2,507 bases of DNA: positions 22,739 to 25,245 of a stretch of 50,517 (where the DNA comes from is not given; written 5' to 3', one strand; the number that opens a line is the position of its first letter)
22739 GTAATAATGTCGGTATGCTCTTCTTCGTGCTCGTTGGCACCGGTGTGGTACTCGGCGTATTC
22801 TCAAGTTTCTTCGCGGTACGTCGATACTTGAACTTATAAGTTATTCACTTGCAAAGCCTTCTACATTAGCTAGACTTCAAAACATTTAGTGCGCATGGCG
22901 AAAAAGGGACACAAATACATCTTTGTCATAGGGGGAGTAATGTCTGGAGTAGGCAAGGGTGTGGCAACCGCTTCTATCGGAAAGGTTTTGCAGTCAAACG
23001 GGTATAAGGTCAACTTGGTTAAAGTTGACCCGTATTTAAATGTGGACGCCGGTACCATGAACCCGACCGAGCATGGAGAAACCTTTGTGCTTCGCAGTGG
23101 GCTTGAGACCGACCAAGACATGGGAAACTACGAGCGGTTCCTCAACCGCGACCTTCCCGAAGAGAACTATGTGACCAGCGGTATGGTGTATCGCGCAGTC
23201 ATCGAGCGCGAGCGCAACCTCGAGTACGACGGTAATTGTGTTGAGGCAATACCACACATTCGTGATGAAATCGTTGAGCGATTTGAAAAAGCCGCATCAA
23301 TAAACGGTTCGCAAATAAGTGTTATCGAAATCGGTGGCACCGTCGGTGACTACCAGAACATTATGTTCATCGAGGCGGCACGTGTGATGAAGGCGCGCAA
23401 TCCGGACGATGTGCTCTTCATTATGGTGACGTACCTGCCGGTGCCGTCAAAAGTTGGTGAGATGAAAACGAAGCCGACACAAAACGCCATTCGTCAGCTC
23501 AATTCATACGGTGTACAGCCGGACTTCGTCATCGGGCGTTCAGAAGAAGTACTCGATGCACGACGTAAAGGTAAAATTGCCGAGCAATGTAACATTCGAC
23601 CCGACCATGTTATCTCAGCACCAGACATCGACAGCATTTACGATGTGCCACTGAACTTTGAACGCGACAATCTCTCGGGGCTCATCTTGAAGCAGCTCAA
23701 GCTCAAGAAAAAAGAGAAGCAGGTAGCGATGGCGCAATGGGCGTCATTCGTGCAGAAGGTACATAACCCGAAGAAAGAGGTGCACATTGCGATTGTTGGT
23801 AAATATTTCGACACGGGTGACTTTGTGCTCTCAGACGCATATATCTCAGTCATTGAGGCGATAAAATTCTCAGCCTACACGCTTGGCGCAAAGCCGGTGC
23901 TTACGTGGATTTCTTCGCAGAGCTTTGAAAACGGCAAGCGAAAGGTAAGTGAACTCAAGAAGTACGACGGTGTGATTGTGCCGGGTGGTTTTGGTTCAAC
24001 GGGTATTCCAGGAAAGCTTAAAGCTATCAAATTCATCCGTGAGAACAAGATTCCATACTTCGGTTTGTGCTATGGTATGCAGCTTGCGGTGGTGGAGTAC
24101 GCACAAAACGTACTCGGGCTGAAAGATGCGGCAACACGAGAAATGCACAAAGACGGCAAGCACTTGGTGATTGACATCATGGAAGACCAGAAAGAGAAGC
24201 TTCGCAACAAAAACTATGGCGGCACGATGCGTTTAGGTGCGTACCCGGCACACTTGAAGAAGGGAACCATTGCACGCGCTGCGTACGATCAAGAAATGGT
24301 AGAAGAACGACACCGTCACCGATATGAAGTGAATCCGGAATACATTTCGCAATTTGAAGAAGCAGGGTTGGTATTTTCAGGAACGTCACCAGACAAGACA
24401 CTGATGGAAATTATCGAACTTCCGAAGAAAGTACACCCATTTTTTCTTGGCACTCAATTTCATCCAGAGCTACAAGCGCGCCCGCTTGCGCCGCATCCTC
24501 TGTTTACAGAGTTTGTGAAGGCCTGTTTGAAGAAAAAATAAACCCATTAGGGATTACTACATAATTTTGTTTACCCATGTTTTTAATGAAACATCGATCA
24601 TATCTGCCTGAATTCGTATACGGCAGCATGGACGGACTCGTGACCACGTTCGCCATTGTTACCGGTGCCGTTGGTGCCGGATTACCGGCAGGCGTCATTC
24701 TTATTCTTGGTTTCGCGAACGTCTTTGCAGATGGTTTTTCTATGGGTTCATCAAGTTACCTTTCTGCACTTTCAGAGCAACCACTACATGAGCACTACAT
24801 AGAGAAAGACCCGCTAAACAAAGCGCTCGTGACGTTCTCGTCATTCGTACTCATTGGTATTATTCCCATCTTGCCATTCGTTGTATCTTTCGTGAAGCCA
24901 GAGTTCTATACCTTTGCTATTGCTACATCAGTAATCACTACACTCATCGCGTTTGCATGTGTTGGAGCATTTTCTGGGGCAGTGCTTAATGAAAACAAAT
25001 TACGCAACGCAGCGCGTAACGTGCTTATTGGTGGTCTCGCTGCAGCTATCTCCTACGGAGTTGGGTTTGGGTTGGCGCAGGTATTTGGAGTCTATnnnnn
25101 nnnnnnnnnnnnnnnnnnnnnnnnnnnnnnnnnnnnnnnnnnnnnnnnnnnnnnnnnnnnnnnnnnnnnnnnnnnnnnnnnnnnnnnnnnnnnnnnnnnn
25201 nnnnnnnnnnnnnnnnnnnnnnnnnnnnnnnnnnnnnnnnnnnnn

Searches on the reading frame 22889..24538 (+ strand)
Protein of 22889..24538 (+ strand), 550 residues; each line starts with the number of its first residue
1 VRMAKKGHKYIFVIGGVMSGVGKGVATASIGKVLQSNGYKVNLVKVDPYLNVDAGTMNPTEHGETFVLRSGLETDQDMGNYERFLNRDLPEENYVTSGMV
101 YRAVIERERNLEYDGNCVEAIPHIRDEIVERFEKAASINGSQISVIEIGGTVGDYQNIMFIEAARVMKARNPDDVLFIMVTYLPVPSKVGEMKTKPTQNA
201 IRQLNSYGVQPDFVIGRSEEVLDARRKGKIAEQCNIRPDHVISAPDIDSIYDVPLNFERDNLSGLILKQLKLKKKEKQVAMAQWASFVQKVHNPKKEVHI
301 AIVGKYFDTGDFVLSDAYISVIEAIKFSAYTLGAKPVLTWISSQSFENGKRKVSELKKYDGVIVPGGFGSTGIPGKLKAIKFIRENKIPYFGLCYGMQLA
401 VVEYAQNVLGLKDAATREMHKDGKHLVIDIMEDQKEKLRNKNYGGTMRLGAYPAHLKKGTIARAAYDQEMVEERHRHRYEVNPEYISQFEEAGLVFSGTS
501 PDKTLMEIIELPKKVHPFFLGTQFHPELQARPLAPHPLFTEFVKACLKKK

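Call 41: search_protein_families(library=pfam, proteins=[window:22889-24538:+], max_evalue=0.001)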
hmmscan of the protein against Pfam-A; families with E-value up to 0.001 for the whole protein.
window:22889-24538:+ (550 aa): 4 families
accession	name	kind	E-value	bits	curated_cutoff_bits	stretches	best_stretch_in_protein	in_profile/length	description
PF06418.20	CTP_synth_N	-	1.6e-100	336.3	26.1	1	9-272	1-265/265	CTP synthase N-terminus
PF00117.34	GATase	-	9.8e-39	133.4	22.8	1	314-544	2-189/190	Glutamine amidotransferase class-I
PF01656.29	CbiA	-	3.3e-06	27.5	25.4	1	14-159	3-59/125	CobQ/CobB/MinD/ParA nucleotide binding domain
PF07722.19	Peptidase_C26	-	2.1e-05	24.8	20.5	1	381-527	99-219/219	Peptidase C26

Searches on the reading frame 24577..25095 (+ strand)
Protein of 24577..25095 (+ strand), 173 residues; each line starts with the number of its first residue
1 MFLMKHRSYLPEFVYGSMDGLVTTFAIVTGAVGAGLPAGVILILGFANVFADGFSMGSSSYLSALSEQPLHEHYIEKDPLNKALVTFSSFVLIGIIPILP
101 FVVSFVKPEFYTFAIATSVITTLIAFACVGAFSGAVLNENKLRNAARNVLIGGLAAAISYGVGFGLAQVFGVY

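Call 41: search_protein_families(library=pfam, proteins=[window:24577-25095:+], max_evalue=0.001)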
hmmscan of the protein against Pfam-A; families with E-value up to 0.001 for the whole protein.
window:24577-25095:+ (173 aa): 1 family
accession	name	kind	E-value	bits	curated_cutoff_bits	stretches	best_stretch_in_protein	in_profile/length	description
PF01988.24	VIT1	-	2.7e-33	116.1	28.1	2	77-163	131-213/214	VIT family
